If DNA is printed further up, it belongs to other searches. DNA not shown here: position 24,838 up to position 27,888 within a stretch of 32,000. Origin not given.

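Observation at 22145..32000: Tandem array of at least four paralogous ~100-kDa three-domain lipoprotein genes (FGE-like, beta-propeller, SGNH/DltD-like)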

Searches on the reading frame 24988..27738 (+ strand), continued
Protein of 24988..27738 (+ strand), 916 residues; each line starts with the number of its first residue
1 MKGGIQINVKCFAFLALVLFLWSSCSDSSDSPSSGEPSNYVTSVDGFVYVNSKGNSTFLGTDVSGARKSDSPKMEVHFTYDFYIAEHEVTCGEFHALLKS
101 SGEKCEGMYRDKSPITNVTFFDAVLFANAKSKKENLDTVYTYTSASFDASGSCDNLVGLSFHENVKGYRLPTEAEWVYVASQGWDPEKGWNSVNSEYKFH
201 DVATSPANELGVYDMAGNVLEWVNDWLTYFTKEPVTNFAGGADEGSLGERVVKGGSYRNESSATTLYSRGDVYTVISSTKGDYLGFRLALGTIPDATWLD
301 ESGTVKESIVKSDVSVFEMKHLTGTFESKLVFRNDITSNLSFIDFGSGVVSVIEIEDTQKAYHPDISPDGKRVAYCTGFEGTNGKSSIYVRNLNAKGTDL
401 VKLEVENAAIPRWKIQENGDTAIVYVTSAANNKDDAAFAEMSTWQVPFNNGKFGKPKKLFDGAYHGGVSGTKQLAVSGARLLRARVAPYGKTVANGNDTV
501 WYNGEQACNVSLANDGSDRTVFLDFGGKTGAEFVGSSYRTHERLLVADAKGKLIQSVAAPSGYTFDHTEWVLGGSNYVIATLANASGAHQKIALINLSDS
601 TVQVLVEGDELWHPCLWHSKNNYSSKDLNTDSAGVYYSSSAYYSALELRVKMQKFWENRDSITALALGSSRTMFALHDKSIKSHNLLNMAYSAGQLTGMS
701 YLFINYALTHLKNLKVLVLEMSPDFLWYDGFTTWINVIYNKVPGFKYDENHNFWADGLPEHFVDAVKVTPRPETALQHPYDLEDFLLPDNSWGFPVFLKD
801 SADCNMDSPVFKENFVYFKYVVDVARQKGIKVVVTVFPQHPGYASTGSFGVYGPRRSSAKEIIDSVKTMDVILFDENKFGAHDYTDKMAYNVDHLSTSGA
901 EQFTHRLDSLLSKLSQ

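Call 36: fold_search(model_id=the predicted structure, library=pdb)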
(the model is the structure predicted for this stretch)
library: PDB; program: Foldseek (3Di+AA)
matches with E <= 10: 1490; with E <= 0.001: 354
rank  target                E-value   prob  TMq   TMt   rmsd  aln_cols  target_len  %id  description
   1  2y3c                  4.9e-15  1.00  0.23  0.73   3.9       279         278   26  Treponema denticola variable protein 1 (released 2011-08-31)
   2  5ssy                  5.3e-12  1.00  0.20  0.63   4.3       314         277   20  Crystal Structure of human formylglycine generating enzyme (released 2023-08-23)
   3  1y1j_X                6.9e-12  1.00  0.20  0.64   3.7       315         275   19  human formylglycine generating enzyme, sulfonic acid/desulfurated form (released 2005-05-31)
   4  5ssz                  7.8e-12  1.00  0.20  0.63   4.3       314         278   20  Crystal Structure of wild-type human formylglycine generating enzyme bound to Cu(I) (released 2023-08-23)
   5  1y1h_X                8.2e-12  1.00  0.21  0.65   3.5       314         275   20  human formylglycine generating enzyme, oxidised Cys refined as hydroperoxide (released 2005-05-31)
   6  2aft_X                8.7e-12  1.00  0.21  0.65   3.5       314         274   20  Formylglycine generating enzyme C336S mutant (released 2005-12-13)
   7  8aru_A                9.7e-12  1.00  0.21  0.64   3.6       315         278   20  Crystal Structure of human formylglycine generating enzyme (released 2023-08-23)
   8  1y1e                  1.1e-11  1.00  0.20  0.65   3.5       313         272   20  human formylglycine generating enzyme (released 2005-05-31)
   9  1z70_X                1.2e-11  1.00  0.20  0.64   3.8       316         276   20  1.15A resolution structure of the formylglycine generating enzyme FGE (released 2005-07-22)
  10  2afy_X                1.5e-11  1.00  0.21  0.65   3.6       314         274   20  Formylglycine generating enzyme C341S mutant (released 2005-12-13)
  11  5ssx_A                2.2e-11  1.00  0.21  0.64   3.6       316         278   20  Crystal Structure human formylglycine generating enzyme E130D mutant (released 2023-08-23)
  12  1y1g_X                2.6e-11  1.00  0.20  0.64   3.2       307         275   20  Human formylglycine generating enzyme, double sulfonic acid form (released 2005-05-31)
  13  2aii_X                3.1e-11  1.00  0.20  0.64   3.7       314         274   19  wild-type Formylglycine generating enzyme reacted with iodoacetamide (released 2005-12-13)
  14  5hha_A                7.5e-11  1.00  0.20  0.65   4.6       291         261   21  Structure of PvdO from Pseudomonas aeruginosa (released 2017-01-18)
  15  2q17_B                1.0e-10  1.00  0.20  0.58   4.1       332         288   19  Formylglycine Generating Enzyme from Streptomyces coelicolor (released 2008-04-01)
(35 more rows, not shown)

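Call 59: find_related_loci(query=A3, collection=genome_contigs, flank=8000)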
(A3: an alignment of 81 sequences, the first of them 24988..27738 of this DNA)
Query A3 (916 aa) in genome_contigs; peptide patterns used: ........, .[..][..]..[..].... (x = any residue, [..] = any of these).
600 stretches matched a pattern (row limit reached: there are more); 400 encode a relative of the query (tblastn E <= 1e-3); the best 80 are kept; 80 distinct loci.
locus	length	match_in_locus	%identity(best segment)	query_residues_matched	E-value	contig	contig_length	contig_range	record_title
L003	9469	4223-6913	39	10-916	0e+0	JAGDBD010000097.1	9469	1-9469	MAG: Fibrobacter sp. isolate RGIG10307 Yak_Rumen.Co__c5597910, whole genome shotgun sequence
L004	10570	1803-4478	29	47-912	4e-97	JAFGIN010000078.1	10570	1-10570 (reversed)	MAG: Chitinispirillaceae bacterium isolate Zod_Metabat.210 k87_4628657, whole genome shotgun sequence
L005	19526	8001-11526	33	45-288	3e-28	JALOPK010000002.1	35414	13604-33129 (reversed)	MAG: Candidatus Eisenbacteria bacterium isolate Prado127 scaffold_907, whole genome shotgun sequence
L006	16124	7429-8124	32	82-288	5e-23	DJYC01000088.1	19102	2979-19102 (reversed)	MAG TPA_asm: Treponema sp. UBA6988 UBA6988_contig_21155, whole genome shotgun sequence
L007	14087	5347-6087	31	50-293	2e-22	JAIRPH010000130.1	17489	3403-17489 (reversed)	MAG: Spirochaetaceae bacterium isolate Cf509_bin31 k119_654462, whole genome shotgun sequence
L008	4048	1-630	30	73-289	3e-22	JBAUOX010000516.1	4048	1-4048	MAG: Isosphaeraceae bacterium isolate MFD09680_ilm_asm_bin1 k127_3793, whole genome shotgun sequence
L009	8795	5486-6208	31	50-257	2e-21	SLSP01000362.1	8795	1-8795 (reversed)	MAG: Thermoflexales bacterium isolate CSSed165cm_611 CSSed16-5cm-33099, whole genome shotgun sequence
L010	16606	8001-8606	34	82-273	7e-21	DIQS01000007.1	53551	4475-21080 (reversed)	MAG TPA_asm: Cloacimonetes bacterium UBA5456 UBA5456_contig_4763, whole genome shotgun sequence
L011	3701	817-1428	34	82-290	9e-21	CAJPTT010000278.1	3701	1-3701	MAG: uncultured Treponema sp. isolate SRR9217474-mag-bin.1 genome assembly, contig: SRR9217474-mag-bin.1_1409, whole gen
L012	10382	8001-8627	31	69-292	2e-20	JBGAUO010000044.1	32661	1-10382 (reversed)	MAG: Nannocystis sp. isolate MAG_AAO_AS.74 AAOAS-74_NODE_44_length_32661_cov_4.619445, whole genome shotgun sequence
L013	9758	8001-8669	31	67-289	2e-20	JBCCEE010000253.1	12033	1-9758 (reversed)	MAG: Acidobacteriota bacterium isolate P01_B01_bin.10 k141_668789_length_12033_cov_109.8587, whole genome shotgun sequen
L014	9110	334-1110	31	47-286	2e-20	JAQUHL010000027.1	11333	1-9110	MAG: Candidatus Cloacimonadota bacterium isolate STCSWMC_36 NODE_16900_length_11333_cov_2.571747_ST_CSWMC, whole genome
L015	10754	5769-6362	32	46-259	3e-20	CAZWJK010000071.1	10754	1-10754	MAG TPA_asm: uncultured Candidatus Cloacimonadota bacterium isolate SRP098346_co1_408 genome assembly, contig: NODE_7742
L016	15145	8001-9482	30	68-290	9e-20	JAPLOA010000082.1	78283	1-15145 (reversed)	MAG: Planctomycetales bacterium isolate LacPavin_0920_WC12_MAG_54_15 LacPavin_0920_WC12_scaffold_78164, whole genome sho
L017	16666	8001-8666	32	38-291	3e-19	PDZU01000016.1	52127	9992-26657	MAG: Magnetococcales bacterium isolate YD0425bin7 scaffold79, whole genome shotgun sequence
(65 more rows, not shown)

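Call 62: find_encoding_contigs(protein=P0039, flank=10000, max_places=2)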
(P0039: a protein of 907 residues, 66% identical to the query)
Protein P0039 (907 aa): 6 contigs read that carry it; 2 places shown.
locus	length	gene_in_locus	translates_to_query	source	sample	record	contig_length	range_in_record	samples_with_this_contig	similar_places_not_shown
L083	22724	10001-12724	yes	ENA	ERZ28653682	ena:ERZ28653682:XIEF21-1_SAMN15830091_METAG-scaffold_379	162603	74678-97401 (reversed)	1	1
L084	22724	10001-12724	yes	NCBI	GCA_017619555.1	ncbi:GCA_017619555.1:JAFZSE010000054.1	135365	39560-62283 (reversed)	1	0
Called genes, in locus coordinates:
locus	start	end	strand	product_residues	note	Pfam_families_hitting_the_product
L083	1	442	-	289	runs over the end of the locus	PF00491:Arginase (weak)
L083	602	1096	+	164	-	PF00383:dCMP_cyt_deam_1, PF14437:MafB19-deam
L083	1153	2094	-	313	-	PF04055:Radical_SAM, PF13186:SPASM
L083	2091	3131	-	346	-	PF01207:Dus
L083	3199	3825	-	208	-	PF01725:Ham1p_like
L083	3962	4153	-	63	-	PF05154:TM2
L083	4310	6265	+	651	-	PF16822:ALGX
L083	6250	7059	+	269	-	PF13369:Transglut_core2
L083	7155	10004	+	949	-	PF03781:FGE-sulfatase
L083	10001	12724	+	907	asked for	PF03781:FGE-sulfatase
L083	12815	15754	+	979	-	PF03781:FGE-sulfatase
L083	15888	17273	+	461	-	-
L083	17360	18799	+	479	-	PF01270:Glyco_hydro_8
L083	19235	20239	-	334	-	-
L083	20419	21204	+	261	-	-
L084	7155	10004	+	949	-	PF03781:FGE-sulfatase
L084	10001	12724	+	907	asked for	PF03781:FGE-sulfatase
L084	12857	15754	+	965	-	PF03781:FGE-sulfatase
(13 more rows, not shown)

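Call 63: find_encoding_contigs(protein=P0114, flank=10000, max_places=2)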
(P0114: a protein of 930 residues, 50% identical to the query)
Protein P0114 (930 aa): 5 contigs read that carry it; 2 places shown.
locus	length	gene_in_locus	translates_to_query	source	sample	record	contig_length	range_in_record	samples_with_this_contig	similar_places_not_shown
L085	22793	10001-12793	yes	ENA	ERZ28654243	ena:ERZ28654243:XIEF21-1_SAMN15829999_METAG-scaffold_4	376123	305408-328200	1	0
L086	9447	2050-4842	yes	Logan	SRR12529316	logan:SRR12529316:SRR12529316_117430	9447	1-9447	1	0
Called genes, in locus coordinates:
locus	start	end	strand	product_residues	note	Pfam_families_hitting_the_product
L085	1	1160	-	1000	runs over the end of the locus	PF12708:Pect-lyase_RHGA_epim, PF24517:CBM96 (weak)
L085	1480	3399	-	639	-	PF14262:Cthe_2159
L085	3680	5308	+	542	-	-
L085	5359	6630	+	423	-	PF01136:Peptidase_U32, PF16325:Peptidase_U32_C (weak)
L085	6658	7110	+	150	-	-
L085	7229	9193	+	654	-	PF16822:ALGX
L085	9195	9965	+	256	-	PF13369:Transglut_core2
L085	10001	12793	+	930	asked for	PF03781:FGE-sulfatase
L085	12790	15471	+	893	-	PF03781:FGE-sulfatase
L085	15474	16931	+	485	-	-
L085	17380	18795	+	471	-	PF00308:Bac_DnaA, PF00004:AAA (weak), PF13401:AAA_22 (weak), PF08299:Bac_DnaA_C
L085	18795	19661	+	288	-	PF00106:adh_short (faint), PF01073:3Beta_HSD, PF01370:Epimerase, PF02719:Polysacc_synt_2, PF04321:RmlD_sub_bind, PF05368:NmrA, PF13460:NAD_binding_10, PF16363:GDP_Man_Dehyd (weak), +1 more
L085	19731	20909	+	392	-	-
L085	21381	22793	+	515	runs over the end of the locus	PF00795:CN_hydrolase (faint), PF02540:NAD_synthase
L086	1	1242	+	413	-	?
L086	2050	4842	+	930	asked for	PF03781:FGE-sulfatase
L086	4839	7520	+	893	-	PF03781:FGE-sulfatase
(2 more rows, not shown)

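Call 73: search_protein_families(library=pfam, proteins=[L004:138-836:+, L004:1476-4496:+, L004:4515-6920:+, L004:6941-8803:+, L003:493-2640:+, L003:2637-3221:+, L003:3281-4084:-, L003:4217-6922:+, L003:6936-7553:+, L003:7556-8365:-], max_evalue=0.01)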
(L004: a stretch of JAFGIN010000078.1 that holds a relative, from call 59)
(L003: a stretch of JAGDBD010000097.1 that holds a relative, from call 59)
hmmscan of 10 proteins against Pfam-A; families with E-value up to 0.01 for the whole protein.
L004:138-836:+ (232 aa): 1 family
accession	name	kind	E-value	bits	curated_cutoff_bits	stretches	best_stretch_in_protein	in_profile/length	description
PF02163.28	Peptidase_M50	-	2.7e-13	50.2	27.2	2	140-182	157-201/221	Peptidase family M50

L004:1476-4496:+ (1006 aa): 3 families
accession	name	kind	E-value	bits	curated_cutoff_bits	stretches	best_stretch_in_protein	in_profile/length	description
PF03781.23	FGE-sulfatase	-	5.1e-35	121.8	23.3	1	118-363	11-254/255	Sulfatase-modifying factor enzyme 1-like domain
PF18998.6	Flg_new_2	-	2.1e-07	31.2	23.6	1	39-106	3-72/73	Divergent InlB B-repeat domain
PF07676.18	PD40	-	0.00049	20.4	20.9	1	438-461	10-34/38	WD40-like Beta Propeller Repeat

L004:4515-6920:+ (801 aa): 2 families
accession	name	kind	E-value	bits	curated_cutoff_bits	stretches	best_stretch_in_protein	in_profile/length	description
PF13472.12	Lipase_GDSL_2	-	7.6e-08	33.5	32.9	1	639-773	39-176/178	GDSL-like Lipase/Acylhydrolase family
PF00657.28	Lipase_GDSL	-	0.00094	19.8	23.6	1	648-780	63-208/208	GDSL-like Lipase/Acylhydrolase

L004:6941-8803:+ (620 aa): 7 families
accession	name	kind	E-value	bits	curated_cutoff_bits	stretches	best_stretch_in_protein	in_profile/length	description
PF08459.17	UvrC_RNaseH_dom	-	2.7e-48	164.3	22.3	1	396-545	1-159/159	UvrC RNAse H endonuclease domain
PF22920.2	UvrC_RNaseH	-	5.1e-20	71.9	24.3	1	266-382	1-115/116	UvrC Ribonuclease H-like domain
PF14520.12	HHH_5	-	2.6e-09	37.9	27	1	560-612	3-56/57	Helix-hairpin-helix domain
PF01541.30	GIY-YIG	-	4.2e-07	30.6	22.6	1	29-105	2-78/78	GIY-YIG catalytic domain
PF02151.25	UVR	-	1.1e-05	25.4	21.5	1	219-251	3-35/36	UvrB/uvrC motif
PF01367.25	5_3_exonuc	-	0.00041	21.2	40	1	562-608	21-67/97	5'-3' exonuclease, C-terminal SAM fold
PF12826.13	HHH_2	-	0.00053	20.5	27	1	563-612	7-56/64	Helix-hairpin-helix motif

L003:493-2640:+ (715 aa): 6 families
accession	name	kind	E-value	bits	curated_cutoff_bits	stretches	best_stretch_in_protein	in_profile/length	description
PF13328.12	HD_4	-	2.2e-41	141.6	27.2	1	32-182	1-155/156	HD domain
PF04607.23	RelA_SpoT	-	7.6e-39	132.9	27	1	242-351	1-111/113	Region found in RelA / SpoT proteins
PF02824.27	TGS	-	5.8e-16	58.7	22.2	1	391-450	1-60/60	TGS domain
PF13291.12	ACT_4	-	2.2e-12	47.9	27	1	638-714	2-80/80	ACT domain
PF19296.4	RelA_AH_RIS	-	4.6e-11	43.6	23.8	1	462-624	2-179/185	RelA/SpoT, AH and RIS domains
PF01966.28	HD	-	1.6e-10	41.7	22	1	52-151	2-116/116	HD domain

L003:2637-3221:+ (194 aa): 0 families

L003:3281-4084:- (267 aa): 1 family
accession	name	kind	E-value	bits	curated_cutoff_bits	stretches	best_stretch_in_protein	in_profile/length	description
PF03372.29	Exo_endo_phos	-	4.6e-35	121.7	24.5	1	5-247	2-225/225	Endonuclease/Exonuclease/phosphatase family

L003:4217-6922:+ (901 aa): 1 family
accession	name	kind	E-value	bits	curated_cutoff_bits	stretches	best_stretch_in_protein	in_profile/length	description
PF03781.23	FGE-sulfatase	-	5.9e-24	85.5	23.3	1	50-277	12-254/255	Sulfatase-modifying factor enzyme 1-like domain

L003:6936-7553:+ (205 aa): 0 families

L003:7556-8365:- (269 aa): 1 family
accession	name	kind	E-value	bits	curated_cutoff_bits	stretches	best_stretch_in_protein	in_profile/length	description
PF01784.24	DUF34_NIF3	-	7.9e-56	189.9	23.4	1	17-263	1-250/256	Duf34/NIF3 (NGG1p interacting factor 3)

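Call 80: find_encoding_contigs(protein=P0056, flank=10000, max_places=1)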
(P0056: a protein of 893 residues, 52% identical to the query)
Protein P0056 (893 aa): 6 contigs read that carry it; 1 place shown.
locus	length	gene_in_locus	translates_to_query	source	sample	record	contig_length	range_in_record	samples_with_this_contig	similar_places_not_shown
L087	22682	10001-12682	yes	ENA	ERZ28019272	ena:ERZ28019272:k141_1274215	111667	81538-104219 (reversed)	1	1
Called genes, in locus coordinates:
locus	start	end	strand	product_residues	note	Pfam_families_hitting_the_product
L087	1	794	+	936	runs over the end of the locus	PF03781:FGE-sulfatase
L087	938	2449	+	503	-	PF01270:Glyco_hydro_8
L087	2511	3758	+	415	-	PF26549:Tricorn_N (weak), PF07676:PD40 (faint)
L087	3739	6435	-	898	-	PF03781:FGE-sulfatase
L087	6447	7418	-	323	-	PF00588:SpoU_methylase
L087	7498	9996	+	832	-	PF03781:FGE-sulfatase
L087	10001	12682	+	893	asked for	PF03781:FGE-sulfatase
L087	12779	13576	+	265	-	PF01975:SurE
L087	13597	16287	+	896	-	PF00521:DNA_topoisoIV, PF03989:DNA_gyraseA_C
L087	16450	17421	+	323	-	PF00457:Glyco_hydro_11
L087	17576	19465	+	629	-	PF00457:Glyco_hydro_11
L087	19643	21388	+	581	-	PF00457:Glyco_hydro_11, PF18998:Flg_new_2, PF02018:CBM_4_9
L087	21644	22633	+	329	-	-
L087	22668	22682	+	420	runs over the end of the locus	-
